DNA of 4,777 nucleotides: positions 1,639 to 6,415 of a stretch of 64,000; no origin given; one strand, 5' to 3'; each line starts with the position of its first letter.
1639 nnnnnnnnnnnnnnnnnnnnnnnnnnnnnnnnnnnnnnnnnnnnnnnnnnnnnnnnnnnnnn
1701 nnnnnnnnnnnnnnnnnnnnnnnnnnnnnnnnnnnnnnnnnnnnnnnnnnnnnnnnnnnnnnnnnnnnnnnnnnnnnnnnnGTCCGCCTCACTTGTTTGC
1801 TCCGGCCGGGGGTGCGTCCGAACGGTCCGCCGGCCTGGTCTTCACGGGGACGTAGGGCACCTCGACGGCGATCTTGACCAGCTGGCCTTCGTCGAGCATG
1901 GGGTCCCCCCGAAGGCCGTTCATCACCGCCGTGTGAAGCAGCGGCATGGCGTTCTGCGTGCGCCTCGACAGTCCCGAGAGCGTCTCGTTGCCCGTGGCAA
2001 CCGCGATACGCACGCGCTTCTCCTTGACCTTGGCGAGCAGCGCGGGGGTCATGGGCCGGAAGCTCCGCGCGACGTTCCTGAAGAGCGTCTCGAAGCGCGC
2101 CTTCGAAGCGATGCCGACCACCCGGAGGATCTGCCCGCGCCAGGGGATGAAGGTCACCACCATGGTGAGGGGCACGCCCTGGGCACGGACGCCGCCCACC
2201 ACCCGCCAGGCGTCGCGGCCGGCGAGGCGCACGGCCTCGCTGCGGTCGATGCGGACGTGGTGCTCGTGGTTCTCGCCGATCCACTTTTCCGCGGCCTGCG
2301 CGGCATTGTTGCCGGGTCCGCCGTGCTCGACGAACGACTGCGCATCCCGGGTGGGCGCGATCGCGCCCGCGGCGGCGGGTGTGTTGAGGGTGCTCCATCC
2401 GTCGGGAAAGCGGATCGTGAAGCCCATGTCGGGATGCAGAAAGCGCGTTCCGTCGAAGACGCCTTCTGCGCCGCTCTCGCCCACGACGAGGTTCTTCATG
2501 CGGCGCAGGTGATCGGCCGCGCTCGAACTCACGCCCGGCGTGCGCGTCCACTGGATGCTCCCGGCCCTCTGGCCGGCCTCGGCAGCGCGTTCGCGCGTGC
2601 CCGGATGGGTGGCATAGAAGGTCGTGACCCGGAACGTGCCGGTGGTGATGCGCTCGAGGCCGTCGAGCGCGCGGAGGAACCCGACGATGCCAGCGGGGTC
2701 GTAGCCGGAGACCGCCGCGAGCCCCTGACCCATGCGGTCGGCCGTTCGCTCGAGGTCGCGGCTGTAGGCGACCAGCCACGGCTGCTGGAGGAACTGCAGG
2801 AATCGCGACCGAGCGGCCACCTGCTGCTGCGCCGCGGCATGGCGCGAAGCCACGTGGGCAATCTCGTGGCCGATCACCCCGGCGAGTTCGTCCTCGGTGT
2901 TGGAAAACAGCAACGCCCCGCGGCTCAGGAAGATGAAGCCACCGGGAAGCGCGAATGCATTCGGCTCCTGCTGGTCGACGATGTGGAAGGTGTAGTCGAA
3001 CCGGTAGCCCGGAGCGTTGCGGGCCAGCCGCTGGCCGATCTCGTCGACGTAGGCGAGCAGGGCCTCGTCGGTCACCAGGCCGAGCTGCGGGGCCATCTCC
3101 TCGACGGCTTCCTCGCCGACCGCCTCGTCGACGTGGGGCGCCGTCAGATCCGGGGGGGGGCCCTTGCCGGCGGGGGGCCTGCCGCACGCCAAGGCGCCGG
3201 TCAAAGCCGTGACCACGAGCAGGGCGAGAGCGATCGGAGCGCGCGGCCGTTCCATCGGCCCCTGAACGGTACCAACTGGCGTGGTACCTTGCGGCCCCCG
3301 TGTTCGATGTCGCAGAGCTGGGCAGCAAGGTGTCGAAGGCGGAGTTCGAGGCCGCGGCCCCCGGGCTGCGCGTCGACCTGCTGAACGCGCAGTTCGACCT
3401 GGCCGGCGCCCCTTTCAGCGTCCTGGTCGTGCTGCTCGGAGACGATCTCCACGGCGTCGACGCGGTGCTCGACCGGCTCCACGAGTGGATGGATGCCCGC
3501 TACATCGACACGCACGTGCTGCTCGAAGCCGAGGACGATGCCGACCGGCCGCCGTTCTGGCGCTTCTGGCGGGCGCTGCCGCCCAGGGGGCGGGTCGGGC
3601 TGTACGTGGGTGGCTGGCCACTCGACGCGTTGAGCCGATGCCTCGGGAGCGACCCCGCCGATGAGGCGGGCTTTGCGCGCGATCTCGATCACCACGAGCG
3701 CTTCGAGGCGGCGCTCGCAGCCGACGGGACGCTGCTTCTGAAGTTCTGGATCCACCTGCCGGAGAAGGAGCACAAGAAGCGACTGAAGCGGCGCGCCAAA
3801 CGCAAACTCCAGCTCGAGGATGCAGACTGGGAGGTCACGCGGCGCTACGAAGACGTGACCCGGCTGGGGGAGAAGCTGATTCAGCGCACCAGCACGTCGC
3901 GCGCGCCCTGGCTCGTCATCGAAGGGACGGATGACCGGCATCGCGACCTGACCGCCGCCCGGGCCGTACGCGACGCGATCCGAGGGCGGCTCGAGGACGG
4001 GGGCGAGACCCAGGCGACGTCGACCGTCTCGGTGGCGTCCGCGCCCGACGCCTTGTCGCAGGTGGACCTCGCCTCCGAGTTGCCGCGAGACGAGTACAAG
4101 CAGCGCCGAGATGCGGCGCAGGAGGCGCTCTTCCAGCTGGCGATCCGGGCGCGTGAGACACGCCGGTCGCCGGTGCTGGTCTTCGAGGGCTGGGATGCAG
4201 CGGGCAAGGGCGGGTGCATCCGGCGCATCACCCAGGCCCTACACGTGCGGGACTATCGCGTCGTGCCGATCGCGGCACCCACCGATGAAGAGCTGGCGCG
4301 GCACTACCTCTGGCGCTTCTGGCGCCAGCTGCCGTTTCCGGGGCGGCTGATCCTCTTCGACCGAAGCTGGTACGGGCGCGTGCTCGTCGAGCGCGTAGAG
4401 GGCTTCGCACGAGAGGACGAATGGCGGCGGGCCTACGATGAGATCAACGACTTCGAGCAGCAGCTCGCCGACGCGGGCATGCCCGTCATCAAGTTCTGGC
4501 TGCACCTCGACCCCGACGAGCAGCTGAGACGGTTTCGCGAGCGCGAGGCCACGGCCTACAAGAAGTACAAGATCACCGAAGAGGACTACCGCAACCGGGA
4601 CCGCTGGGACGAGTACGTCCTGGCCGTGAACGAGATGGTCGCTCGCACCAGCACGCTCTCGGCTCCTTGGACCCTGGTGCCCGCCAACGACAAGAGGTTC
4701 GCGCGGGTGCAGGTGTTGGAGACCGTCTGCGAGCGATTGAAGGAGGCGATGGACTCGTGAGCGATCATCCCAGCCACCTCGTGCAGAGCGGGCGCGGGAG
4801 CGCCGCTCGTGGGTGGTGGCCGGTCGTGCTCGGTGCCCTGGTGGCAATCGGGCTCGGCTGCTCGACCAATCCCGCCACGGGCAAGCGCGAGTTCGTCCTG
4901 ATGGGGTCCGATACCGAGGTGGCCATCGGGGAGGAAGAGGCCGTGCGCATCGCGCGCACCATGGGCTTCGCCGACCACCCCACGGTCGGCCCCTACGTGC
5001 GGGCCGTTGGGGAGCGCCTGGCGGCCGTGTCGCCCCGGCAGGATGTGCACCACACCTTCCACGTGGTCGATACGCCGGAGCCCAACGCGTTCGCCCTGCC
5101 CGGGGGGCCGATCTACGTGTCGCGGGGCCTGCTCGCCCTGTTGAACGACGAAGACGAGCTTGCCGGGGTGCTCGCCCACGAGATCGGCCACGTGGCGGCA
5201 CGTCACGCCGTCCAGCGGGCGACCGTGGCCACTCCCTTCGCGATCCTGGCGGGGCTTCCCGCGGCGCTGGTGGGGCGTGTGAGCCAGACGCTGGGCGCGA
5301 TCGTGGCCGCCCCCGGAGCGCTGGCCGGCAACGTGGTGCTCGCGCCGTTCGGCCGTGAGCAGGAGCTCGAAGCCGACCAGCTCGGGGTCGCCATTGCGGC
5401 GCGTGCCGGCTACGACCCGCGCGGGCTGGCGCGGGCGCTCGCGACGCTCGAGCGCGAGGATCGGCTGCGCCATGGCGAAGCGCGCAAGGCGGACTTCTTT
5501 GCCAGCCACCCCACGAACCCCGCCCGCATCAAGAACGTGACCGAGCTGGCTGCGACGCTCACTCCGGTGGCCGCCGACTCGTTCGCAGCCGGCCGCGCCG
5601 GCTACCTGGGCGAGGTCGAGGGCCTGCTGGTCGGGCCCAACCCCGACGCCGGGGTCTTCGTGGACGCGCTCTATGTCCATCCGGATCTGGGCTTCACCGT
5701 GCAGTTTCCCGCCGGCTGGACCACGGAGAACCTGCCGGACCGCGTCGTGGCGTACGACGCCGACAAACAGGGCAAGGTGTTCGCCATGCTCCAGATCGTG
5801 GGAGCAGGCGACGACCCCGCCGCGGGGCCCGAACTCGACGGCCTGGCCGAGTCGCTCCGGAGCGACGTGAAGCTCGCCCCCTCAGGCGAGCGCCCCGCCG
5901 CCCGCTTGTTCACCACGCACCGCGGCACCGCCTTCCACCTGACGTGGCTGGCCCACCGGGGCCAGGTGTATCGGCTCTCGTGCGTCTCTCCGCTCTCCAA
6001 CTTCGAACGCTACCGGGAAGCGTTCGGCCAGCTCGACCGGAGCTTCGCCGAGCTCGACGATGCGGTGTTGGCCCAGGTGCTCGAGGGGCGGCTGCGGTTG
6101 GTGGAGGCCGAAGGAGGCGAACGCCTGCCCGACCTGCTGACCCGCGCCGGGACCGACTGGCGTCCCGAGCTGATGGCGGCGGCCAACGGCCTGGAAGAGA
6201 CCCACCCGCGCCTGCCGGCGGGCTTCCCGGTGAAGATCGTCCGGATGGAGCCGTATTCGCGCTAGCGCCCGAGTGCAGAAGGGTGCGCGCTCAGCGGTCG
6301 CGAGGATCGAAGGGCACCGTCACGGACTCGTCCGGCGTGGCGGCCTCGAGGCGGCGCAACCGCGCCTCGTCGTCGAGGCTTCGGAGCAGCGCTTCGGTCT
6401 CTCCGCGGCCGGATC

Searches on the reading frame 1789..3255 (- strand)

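Call 66: search_protein_families(library=pfam, proteins=[window:1789-3255:-], max_evalue=0.0001)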
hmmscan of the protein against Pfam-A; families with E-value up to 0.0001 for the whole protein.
window:1789-3255:- (488 aa): 1 family
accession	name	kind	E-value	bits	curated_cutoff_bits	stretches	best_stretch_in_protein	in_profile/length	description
PF01435.24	Peptidase_M48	-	1.6e-25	90.5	20.3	2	68-156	5-97/186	Peptidase family M48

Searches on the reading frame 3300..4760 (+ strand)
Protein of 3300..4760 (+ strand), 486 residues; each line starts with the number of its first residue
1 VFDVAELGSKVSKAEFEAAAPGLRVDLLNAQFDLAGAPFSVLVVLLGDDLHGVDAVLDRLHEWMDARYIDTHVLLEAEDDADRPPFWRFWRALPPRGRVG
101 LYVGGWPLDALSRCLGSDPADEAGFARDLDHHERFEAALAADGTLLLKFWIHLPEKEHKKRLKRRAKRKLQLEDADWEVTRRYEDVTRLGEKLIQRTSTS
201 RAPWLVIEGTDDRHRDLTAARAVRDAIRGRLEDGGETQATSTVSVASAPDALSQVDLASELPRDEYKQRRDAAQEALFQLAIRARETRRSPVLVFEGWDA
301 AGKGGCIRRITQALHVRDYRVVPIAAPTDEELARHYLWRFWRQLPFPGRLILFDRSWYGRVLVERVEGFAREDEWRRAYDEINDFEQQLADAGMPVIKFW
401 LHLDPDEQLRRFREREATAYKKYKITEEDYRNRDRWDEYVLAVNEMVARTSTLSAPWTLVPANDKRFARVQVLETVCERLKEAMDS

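Call 66: search_protein_families(library=pfam, proteins=[window:3300-4760:+], max_evalue=0.0001)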
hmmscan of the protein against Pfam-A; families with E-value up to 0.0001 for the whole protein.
window:3300-4760:+ (486 aa): 1 family
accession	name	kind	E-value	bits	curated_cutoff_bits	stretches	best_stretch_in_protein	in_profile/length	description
PF03976.20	PPK2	-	1.3e-114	381.9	22.3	2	262-483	3-224/229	Polyphosphate kinase 2 (PPK2)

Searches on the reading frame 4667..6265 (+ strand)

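Call 66: search_protein_families(library=pfam, proteins=[window:4667-6265:+], max_evalue=0.0001)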
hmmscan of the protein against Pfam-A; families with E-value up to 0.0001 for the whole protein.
window:4667-6265:+ (532 aa): 1 family
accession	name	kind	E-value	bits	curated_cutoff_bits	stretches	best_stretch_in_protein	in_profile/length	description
PF01435.24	Peptidase_M48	-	1.4e-36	126.5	20.3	1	109-294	5-185/186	Peptidase family M48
